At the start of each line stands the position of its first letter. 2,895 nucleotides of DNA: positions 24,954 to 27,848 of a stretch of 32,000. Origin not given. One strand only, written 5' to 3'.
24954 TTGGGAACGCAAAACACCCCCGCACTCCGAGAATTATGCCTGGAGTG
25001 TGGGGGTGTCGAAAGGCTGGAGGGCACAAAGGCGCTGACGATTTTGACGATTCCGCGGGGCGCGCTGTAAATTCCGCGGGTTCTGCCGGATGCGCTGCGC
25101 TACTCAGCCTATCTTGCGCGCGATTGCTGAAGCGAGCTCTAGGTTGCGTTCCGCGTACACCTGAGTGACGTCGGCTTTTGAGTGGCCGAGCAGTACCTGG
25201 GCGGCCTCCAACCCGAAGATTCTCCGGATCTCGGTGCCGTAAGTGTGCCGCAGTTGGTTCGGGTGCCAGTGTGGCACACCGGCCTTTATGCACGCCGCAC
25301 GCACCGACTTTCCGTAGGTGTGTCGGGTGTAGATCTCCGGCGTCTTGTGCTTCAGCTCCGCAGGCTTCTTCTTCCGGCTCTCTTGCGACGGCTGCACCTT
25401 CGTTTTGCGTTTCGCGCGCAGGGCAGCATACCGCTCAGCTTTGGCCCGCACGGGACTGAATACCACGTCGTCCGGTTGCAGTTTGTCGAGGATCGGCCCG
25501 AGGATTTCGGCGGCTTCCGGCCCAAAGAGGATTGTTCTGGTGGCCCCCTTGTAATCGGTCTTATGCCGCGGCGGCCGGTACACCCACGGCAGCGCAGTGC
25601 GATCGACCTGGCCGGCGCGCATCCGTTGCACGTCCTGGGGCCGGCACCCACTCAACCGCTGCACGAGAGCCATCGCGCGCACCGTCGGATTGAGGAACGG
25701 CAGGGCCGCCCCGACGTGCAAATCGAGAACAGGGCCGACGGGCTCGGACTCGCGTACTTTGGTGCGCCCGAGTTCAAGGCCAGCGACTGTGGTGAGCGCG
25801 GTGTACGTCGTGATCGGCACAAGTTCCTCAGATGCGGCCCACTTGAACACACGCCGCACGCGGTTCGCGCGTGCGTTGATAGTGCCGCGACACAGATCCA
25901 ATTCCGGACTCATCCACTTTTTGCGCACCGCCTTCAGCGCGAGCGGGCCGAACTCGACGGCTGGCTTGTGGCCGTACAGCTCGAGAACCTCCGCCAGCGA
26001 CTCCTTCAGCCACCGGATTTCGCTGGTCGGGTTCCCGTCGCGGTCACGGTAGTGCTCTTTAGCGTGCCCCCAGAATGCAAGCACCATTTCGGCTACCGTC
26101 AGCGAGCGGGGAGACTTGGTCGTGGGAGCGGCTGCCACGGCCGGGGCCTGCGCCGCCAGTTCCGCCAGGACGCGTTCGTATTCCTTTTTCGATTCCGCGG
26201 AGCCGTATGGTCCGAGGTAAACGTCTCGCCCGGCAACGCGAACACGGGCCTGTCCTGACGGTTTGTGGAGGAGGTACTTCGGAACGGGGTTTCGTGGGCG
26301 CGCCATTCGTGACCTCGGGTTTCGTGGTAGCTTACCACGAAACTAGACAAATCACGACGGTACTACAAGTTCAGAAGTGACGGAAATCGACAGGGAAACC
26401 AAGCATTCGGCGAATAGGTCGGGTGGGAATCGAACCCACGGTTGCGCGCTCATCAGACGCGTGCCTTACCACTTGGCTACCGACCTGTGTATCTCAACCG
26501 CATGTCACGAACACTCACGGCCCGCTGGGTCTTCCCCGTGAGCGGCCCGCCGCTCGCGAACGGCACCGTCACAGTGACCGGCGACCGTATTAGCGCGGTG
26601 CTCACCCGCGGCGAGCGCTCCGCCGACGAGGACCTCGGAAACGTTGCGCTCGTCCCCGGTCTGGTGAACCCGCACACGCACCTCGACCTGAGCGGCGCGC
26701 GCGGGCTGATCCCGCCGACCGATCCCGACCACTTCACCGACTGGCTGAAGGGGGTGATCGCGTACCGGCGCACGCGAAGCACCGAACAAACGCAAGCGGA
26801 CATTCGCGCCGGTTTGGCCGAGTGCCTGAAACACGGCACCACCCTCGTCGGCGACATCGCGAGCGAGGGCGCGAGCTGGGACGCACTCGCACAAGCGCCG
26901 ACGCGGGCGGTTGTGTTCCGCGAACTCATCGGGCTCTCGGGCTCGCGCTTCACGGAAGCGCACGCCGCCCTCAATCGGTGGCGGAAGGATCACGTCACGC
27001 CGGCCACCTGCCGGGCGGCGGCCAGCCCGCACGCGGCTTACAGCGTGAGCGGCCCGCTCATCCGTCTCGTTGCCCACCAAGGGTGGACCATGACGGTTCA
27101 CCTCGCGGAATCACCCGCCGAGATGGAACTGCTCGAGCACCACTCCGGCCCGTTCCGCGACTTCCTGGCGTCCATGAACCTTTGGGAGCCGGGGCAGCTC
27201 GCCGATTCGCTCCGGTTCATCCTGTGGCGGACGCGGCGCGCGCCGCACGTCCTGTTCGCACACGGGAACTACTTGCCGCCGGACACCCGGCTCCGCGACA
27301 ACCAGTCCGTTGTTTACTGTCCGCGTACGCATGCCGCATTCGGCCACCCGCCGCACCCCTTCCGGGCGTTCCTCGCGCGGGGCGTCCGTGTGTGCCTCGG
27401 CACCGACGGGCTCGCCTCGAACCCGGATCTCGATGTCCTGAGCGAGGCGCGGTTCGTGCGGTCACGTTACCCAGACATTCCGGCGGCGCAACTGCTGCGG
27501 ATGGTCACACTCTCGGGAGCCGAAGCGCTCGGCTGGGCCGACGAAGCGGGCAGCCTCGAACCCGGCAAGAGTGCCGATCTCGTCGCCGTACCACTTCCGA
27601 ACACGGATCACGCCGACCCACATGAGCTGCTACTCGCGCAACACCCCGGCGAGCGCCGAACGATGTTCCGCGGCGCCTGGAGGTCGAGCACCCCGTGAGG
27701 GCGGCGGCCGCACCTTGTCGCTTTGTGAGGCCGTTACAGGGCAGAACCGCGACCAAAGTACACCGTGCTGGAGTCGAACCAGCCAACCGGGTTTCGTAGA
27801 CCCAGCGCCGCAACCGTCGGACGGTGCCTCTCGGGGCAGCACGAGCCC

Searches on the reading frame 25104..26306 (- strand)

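Call 54: search_protein_families(library=pfam, proteins=[window:25104-26306:-], max_evalue=0.001)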
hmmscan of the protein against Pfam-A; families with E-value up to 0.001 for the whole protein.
window:25104-26306:- (400 aa): 1 family
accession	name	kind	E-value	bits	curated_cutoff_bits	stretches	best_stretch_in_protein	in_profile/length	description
PF00589.27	Phage_integrase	-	5.7e-10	39.7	27.1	1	210-388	25-169/172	Phage integrase family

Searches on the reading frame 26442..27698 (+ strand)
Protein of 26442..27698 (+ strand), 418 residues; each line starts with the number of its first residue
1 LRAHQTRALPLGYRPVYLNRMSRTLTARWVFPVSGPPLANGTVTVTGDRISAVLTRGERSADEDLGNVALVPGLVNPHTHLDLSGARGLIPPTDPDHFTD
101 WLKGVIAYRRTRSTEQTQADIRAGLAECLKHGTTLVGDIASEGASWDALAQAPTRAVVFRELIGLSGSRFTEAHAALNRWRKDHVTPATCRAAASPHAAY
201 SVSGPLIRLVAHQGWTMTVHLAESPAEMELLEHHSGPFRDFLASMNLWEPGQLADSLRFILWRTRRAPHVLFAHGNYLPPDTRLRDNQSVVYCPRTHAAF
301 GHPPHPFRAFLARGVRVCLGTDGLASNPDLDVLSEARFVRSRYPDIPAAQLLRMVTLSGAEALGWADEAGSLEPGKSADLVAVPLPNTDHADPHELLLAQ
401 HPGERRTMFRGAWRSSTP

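Call 54: search_protein_families(library=pfam, proteins=[window:26442-27698:+], max_evalue=0.001)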
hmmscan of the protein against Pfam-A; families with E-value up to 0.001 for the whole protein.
window:26442-27698:+ (418 aa): 2 families
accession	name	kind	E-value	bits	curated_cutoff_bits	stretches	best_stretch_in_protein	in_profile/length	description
PF01979.26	Amidohydro_1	-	7.1e-35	121.3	25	1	70-385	2-320/345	Amidohydrolase family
PF07969.17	Amidohydro_3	-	2.6e-13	50.7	29.7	1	110-397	151-457/472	Amidohydrolase family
